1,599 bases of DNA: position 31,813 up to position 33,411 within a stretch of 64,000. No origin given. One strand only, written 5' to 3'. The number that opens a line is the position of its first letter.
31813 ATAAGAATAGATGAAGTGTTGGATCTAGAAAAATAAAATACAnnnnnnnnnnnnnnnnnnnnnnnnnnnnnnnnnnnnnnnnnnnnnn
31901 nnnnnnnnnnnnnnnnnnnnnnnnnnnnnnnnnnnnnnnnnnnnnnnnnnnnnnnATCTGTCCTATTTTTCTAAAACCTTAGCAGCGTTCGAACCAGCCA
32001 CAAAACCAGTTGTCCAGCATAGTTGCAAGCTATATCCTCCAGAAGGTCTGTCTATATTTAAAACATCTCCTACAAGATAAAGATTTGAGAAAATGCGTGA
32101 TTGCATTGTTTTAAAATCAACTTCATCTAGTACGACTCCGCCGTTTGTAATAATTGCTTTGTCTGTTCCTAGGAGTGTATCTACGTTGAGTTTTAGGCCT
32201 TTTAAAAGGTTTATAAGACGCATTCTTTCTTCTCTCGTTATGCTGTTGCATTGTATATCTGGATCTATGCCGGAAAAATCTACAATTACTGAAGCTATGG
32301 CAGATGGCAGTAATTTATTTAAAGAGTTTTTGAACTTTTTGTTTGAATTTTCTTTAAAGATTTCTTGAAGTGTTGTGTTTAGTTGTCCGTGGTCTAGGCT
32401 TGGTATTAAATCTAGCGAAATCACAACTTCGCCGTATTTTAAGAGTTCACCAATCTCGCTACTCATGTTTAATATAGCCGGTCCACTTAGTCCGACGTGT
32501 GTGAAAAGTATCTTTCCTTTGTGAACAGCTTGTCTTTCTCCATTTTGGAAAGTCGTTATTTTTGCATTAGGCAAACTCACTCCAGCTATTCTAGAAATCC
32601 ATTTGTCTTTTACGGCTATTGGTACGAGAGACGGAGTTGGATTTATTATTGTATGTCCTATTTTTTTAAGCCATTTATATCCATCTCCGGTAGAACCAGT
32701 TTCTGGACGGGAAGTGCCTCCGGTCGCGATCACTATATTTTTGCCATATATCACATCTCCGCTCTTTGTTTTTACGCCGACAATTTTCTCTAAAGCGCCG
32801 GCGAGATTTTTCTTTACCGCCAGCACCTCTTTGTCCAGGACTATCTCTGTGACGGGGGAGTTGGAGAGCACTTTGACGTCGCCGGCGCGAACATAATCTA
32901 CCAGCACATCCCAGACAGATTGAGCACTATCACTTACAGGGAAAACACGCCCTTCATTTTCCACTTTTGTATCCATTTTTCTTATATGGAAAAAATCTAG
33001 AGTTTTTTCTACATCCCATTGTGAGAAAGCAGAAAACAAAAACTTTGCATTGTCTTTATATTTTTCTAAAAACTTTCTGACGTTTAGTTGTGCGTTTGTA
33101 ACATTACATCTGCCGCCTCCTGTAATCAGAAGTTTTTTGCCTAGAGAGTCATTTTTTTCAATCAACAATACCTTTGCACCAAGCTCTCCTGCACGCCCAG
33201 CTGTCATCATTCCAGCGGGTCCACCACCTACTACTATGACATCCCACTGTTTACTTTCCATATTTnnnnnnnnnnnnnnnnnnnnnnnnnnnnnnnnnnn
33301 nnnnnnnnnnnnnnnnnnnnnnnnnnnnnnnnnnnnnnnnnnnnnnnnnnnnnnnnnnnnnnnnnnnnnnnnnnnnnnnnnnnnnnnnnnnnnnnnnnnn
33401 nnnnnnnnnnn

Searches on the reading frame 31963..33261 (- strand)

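Call 47: search_protein_families(library=pfam, proteins=[window:31963-33261:-], max_evalue=0.001)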
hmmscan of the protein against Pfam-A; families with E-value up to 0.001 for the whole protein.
window:31963-33261:- (432 aa): 14 families
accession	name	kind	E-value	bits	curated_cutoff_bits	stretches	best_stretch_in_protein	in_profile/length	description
PF03486.20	HI0933_like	-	5.8e-76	255.6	50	1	7-424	2-243/244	HI0933-like protein Rossmann domain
PF22780.1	HI0933_like_1st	-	5.9e-37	127.5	27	1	210-371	2-165/165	HI0933-like protein barrel and H2TH domain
PF07992.20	Pyr_redox_2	-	1.6e-11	44.6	26.1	1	7-186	2-113/291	Pyridine nucleotide-disulphide oxidoreductase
PF12831.13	FAD_oxidored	-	1e-09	38.6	27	1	7-150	1-125/416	FAD dependent oxidoreductase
PF00890.30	FAD_binding_2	-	1.3e-09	38.2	20.4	1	7-55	1-49/414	FAD binding domain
PF01134.28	GIDA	-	2.5e-09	37.2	22.1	1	7-40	1-35/391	Glucose inhibited division protein A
PF01266.30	DAO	-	1.5e-06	28.5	27.9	1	7-41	1-35/353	FAD dependent oxidoreductase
PF01494.25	FAD_binding_3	-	2.2e-05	24.3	22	1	7-38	3-34/349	FAD binding domain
PF01946.23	Thi4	-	2.9e-05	23.9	26.2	0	5-43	17-56/235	Thi4 family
PF13450.12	NAD_binding_8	-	4.9e-05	24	21.9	1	10-41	1-32/68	NAD(P)-binding Rossmann-like domain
PF00070.33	Pyr_redox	-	0.00015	22.7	22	0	8-42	2-36/82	Pyridine nucleotide-disulphide oxidoreductase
PF13738.12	Pyr_redox_3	-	0.00019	21.2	30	0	9-40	1-32/305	Pyridine nucleotide-disulphide oxidoreductase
PF05834.18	Lycopene_cycl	-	0.00079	19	23.4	0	7-40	1-36/380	Lycopene cyclase protein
PF01262.27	AlaDh_PNT_C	-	0.00095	19.1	23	0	7-56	30-80/214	Alanine dehydrogenase/PNT, C-terminal domain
